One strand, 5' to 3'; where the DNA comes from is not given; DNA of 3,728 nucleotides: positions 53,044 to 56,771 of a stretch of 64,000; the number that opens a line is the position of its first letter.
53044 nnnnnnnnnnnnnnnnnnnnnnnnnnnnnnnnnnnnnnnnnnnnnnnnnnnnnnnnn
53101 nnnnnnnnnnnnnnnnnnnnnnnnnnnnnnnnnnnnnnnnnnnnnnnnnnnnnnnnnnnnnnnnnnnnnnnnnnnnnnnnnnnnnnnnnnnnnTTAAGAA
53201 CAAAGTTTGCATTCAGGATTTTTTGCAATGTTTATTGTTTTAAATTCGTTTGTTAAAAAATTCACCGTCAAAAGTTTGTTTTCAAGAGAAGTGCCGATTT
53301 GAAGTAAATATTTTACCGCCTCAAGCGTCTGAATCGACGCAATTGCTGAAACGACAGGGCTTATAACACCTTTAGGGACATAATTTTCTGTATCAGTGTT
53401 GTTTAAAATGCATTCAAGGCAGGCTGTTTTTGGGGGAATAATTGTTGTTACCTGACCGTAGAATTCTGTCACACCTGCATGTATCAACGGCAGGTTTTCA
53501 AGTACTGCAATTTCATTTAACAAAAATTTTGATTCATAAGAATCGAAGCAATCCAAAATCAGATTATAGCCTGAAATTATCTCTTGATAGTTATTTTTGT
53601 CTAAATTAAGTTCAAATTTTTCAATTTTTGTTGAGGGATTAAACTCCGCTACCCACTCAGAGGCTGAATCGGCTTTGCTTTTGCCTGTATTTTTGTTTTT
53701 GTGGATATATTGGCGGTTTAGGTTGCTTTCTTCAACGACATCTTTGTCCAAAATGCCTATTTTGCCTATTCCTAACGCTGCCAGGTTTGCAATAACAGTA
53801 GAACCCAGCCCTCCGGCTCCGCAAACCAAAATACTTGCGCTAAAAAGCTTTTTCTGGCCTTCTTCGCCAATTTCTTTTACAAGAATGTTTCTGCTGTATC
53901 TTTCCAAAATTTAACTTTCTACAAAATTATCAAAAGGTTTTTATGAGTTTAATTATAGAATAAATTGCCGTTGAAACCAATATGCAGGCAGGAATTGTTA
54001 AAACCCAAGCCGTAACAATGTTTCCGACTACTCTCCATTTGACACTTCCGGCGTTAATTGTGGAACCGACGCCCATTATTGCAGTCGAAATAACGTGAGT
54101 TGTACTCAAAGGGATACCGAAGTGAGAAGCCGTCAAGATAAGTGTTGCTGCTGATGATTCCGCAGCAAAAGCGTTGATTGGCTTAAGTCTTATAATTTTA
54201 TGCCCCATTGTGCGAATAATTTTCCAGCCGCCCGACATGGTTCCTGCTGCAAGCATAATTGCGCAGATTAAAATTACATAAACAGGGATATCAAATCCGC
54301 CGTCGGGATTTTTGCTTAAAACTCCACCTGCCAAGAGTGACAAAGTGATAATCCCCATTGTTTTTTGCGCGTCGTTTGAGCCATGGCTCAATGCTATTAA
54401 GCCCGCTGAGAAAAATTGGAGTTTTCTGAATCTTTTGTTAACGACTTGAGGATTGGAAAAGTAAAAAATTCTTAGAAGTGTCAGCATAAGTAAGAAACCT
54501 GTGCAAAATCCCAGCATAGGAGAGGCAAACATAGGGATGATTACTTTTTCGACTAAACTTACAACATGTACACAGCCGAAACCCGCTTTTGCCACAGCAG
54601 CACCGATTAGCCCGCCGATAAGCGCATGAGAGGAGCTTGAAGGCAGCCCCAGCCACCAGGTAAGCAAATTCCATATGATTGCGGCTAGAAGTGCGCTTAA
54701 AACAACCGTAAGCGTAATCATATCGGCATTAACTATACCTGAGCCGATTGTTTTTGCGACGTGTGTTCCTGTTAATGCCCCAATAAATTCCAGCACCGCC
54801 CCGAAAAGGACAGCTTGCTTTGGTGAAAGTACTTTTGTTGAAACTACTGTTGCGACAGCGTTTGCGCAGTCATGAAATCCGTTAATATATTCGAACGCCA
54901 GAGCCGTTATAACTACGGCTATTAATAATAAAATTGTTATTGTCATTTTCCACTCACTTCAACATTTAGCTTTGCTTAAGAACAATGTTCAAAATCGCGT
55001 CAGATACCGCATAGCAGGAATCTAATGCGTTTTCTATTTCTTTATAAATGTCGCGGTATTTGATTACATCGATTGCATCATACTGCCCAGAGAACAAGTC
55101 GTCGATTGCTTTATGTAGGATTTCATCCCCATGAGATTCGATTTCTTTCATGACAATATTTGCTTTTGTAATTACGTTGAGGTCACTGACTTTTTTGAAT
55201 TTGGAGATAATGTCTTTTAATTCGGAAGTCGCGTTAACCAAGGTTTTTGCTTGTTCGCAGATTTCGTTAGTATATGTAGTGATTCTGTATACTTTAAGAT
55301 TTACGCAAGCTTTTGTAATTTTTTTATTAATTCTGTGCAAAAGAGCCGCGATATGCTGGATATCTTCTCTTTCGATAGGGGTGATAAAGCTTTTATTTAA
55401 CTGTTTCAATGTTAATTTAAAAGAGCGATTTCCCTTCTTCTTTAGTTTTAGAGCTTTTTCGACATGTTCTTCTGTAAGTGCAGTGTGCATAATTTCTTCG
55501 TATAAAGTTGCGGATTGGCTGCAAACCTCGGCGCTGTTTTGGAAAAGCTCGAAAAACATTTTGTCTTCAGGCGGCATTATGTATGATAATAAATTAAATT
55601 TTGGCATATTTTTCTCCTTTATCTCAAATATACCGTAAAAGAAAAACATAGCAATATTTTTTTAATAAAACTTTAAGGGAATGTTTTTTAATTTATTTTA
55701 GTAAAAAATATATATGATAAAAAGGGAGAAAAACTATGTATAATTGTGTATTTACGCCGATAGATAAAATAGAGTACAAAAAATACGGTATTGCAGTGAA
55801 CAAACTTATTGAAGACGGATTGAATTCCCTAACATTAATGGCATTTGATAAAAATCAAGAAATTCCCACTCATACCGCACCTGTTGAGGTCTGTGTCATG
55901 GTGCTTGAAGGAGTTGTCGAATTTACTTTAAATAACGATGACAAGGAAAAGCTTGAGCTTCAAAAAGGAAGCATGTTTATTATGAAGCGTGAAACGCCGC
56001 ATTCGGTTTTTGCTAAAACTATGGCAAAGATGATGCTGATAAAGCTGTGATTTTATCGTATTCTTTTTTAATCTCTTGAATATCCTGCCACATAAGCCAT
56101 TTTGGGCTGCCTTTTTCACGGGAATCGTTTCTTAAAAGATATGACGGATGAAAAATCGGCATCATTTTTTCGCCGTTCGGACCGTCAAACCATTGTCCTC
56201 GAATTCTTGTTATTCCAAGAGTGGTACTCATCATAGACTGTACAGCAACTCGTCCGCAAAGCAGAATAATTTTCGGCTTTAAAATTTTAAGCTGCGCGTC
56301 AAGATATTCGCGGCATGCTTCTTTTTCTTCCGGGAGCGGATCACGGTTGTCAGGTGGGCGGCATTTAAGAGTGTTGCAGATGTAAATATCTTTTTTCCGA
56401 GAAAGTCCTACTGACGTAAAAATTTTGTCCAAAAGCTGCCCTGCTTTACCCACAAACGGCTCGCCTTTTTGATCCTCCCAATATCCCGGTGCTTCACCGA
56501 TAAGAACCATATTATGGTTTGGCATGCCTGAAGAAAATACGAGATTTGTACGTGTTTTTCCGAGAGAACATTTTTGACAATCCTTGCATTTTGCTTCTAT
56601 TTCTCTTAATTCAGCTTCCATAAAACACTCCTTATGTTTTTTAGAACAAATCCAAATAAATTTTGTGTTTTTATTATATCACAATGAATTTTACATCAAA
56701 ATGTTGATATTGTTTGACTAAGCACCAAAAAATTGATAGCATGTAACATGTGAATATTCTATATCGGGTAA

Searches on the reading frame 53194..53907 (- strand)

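Call 25: search_protein_families(library=pfam, proteins=[window:53194-53907:-], max_evalue=0.001)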
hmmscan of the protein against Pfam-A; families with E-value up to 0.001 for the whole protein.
window:53194-53907:- (237 aa): 1 family
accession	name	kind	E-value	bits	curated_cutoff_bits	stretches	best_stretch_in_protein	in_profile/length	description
PF00899.27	ThiF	-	4.9e-73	245.6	28.1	1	4-234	1-237/238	ThiF family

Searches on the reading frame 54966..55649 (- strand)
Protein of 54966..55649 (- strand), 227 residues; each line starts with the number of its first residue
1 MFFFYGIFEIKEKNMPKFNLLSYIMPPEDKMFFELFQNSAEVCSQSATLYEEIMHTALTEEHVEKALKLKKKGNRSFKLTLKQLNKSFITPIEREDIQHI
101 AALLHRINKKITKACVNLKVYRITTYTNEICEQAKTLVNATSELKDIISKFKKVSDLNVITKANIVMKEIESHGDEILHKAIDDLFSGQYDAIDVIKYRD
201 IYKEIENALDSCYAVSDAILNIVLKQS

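Call 25: search_protein_families(library=pfam, proteins=[window:54966-55649:-], max_evalue=0.001)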
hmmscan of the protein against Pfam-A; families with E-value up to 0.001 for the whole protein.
window:54966-55649:- (227 aa): 1 family
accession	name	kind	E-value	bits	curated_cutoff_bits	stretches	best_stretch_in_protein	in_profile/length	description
PF01865.21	PhoU_div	-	1.3e-10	41.5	24.4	1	30-224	11-213/214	Protein of unknown function DUF47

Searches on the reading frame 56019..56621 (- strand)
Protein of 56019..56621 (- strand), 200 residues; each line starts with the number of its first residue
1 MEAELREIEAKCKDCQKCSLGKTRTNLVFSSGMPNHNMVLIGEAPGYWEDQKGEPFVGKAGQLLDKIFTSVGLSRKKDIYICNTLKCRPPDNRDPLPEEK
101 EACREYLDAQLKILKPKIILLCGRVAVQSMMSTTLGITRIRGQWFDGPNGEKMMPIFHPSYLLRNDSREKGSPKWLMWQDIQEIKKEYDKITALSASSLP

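Call 25: search_protein_families(library=pfam, proteins=[window:56019-56621:-], max_evalue=0.001)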
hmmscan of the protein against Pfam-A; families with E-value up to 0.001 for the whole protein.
window:56019-56621:- (200 aa): 1 family
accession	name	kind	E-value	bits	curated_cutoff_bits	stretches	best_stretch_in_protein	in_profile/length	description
PF03167.25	UDG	-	4.6e-35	121.2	24.3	1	31-182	3-141/141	Uracil DNA glycosylase superfamily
